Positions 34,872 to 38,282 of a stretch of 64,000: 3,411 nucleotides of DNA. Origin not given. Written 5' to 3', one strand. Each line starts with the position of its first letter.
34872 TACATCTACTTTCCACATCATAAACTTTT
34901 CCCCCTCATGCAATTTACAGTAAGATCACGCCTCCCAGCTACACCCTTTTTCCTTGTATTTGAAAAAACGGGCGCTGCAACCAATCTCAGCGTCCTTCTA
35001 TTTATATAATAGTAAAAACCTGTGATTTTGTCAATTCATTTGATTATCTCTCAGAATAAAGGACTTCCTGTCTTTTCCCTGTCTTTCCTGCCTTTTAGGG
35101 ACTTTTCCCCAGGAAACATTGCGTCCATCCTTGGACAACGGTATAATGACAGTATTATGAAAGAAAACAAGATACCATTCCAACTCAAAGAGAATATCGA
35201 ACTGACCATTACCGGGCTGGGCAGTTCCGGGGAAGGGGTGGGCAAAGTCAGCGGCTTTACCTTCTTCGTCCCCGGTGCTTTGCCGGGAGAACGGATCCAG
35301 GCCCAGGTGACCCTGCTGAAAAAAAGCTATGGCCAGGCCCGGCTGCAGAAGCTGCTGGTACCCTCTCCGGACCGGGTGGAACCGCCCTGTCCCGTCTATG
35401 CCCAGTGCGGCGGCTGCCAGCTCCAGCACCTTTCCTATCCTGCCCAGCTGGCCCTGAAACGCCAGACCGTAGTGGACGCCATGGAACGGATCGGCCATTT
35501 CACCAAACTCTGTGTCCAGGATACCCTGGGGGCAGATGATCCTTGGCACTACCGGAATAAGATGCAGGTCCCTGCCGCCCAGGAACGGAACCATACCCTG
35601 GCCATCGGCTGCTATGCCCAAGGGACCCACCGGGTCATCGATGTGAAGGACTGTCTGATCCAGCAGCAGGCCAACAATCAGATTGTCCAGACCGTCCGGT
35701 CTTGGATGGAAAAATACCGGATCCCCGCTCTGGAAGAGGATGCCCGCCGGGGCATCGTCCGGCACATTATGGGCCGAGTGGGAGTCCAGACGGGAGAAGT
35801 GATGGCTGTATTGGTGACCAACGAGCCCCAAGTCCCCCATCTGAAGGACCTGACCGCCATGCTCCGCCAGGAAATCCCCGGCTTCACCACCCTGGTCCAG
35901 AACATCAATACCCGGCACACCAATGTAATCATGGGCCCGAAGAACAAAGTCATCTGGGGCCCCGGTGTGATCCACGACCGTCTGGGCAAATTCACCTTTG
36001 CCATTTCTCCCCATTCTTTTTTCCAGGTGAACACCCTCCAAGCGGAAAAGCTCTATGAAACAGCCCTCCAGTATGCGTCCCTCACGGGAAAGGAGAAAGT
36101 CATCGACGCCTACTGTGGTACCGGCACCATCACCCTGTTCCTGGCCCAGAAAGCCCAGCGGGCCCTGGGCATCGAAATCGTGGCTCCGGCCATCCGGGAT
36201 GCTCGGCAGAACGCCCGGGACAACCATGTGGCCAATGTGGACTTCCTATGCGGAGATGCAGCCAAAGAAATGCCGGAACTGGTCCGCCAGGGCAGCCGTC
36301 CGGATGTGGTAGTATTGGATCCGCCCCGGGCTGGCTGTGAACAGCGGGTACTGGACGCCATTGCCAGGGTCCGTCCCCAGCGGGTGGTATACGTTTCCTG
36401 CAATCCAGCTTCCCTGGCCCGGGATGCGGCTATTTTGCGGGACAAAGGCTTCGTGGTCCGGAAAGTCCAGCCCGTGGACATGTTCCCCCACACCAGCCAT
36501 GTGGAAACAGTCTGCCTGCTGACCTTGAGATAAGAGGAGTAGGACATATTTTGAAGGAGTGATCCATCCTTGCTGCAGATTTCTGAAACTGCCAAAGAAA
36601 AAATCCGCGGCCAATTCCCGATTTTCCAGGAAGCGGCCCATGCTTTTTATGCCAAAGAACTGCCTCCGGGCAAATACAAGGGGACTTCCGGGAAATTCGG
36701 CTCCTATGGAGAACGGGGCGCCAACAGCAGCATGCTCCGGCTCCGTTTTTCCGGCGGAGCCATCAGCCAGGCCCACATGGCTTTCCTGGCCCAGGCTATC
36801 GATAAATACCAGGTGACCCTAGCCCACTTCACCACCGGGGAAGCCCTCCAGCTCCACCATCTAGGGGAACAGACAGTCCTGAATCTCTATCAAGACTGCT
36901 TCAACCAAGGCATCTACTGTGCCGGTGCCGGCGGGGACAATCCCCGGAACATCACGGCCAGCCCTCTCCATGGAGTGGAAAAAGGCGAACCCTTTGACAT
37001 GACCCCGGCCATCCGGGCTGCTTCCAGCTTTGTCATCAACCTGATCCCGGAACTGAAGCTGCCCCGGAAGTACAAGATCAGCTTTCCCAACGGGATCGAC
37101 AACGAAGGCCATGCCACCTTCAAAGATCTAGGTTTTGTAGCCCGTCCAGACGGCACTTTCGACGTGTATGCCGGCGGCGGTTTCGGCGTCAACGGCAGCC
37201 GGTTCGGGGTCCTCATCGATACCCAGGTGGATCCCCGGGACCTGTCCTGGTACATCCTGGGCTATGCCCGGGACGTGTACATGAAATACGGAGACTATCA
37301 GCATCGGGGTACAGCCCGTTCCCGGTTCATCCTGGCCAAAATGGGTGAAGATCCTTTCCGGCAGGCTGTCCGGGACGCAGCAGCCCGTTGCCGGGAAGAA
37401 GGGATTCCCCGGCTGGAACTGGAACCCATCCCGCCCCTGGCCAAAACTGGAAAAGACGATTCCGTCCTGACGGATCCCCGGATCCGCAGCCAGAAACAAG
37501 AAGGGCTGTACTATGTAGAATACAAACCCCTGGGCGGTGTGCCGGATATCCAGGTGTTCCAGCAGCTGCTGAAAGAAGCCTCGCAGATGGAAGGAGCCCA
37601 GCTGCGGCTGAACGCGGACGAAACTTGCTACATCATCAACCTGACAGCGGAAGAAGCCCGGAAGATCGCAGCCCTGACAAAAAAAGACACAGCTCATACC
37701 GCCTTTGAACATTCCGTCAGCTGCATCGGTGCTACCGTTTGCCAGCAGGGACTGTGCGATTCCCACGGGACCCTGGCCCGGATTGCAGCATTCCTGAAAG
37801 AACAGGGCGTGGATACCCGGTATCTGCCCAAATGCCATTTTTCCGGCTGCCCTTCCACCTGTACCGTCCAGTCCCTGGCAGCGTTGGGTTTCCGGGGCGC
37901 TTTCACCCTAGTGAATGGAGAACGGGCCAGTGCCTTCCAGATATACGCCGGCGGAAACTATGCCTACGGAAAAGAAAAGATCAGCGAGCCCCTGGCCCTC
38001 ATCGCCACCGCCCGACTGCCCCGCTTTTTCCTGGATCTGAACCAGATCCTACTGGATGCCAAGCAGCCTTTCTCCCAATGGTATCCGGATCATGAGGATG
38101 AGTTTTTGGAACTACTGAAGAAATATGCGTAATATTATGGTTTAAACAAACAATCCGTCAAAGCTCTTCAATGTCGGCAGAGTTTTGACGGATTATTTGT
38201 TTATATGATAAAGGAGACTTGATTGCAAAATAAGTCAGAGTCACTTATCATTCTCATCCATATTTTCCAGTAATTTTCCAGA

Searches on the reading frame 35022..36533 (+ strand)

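Call 7: search_protein_families(library=pfam, proteins=[window:35022-36533:+], max_evalue=0.01)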
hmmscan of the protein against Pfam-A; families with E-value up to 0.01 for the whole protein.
window:35022-36533:+ (503 aa): 15 families
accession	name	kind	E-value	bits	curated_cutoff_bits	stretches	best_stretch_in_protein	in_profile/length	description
PF05958.17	tRNA_U5-meth_tr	-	2.7e-22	79.7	23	1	323-501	169-355/357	tRNA (Uracil-5-)-methyltransferase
PF13847.12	Methyltransf_31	-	1.4e-13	51.2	27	1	356-471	3-121/145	Methyltransferase domain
PF01938.26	TRAM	-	6.5e-11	42.4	21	1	57-108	6-60/61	TRAM domain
PF13649.12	Methyltransf_25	-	6.9e-09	36.7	27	1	360-419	1-60/97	Methyltransferase domain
PF03602.21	Cons_hypoth95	-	3.3e-07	30.6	24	1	355-459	40-151/182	Conserved hypothetical protein 95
PF02390.23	Methyltransf_4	-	1.9e-06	27.9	24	1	360-431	5-78/173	Putative methyltransferase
PF05175.20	MTS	-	2.4e-06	27.7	23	1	356-435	31-107/170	Methyltransferase small domain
PF09445.16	Methyltransf_15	-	4.8e-06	26.7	22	1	358-440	2-85/165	RNA cap guanine-N2 methyltransferase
PF01135.25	PCMT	-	1.9e-05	24.9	20.3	1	326-416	43-136/210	Protein-L-isoaspartate(D-aspartate) O-methyltransferase (PCMT)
PF08241.18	Methyltransf_11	-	2.1e-05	25.5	21.2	1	364-415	4-53/95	Methyltransferase domain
PF08242.18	Methyltransf_12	-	0.00086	20.4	30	1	365-431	5-70/98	Methyltransferase domain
PF06325.19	PrmA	-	0.0011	19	22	1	354-409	159-215/296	Ribosomal protein L11 methyltransferase (PrmA)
PF01209.24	Ubie_methyltran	-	0.0011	18.9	20.1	1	353-415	45-109/233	ubiE/COQ5 methyltransferase family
PF02475.24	TRM5-TYW2_MTfase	-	0.0043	17.5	28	0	357-435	37-113/164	TRM5/TYW2 methyltransferase domain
PF01728.25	FtsJ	-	0.0079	16.6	24.1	0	341-449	6-114/181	FtsJ-like methyltransferase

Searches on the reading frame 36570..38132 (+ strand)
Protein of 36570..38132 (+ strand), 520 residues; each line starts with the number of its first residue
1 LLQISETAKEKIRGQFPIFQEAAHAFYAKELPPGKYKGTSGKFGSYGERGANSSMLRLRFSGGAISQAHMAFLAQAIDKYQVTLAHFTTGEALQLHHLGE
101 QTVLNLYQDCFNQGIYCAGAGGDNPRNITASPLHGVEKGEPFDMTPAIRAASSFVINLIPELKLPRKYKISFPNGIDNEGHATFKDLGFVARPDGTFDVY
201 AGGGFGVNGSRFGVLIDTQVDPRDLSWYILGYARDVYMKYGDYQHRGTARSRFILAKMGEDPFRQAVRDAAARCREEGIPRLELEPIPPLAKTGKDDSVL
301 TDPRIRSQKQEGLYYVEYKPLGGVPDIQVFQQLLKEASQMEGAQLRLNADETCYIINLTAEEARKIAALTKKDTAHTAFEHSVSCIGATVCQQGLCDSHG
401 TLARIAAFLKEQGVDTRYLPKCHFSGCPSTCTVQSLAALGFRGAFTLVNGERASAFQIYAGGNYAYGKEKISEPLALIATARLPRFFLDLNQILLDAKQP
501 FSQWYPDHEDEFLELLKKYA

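Call 7: search_protein_families(library=pfam, proteins=[window:36570-38132:+], max_evalue=0.01)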
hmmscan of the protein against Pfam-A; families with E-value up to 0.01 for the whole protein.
window:36570-38132:+ (520 aa): 2 families
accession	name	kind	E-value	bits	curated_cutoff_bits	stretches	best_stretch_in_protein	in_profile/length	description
PF01077.27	NIR_SIR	-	7.7e-25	87.6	27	1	122-269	2-152/158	Nitrite and sulphite reductase 4Fe-4S domain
PF03460.22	NIR_SIR_ferr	-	1.4e-09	38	24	1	54-108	10-64/69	Nitrite/Sulfite reductase ferredoxin-like half domain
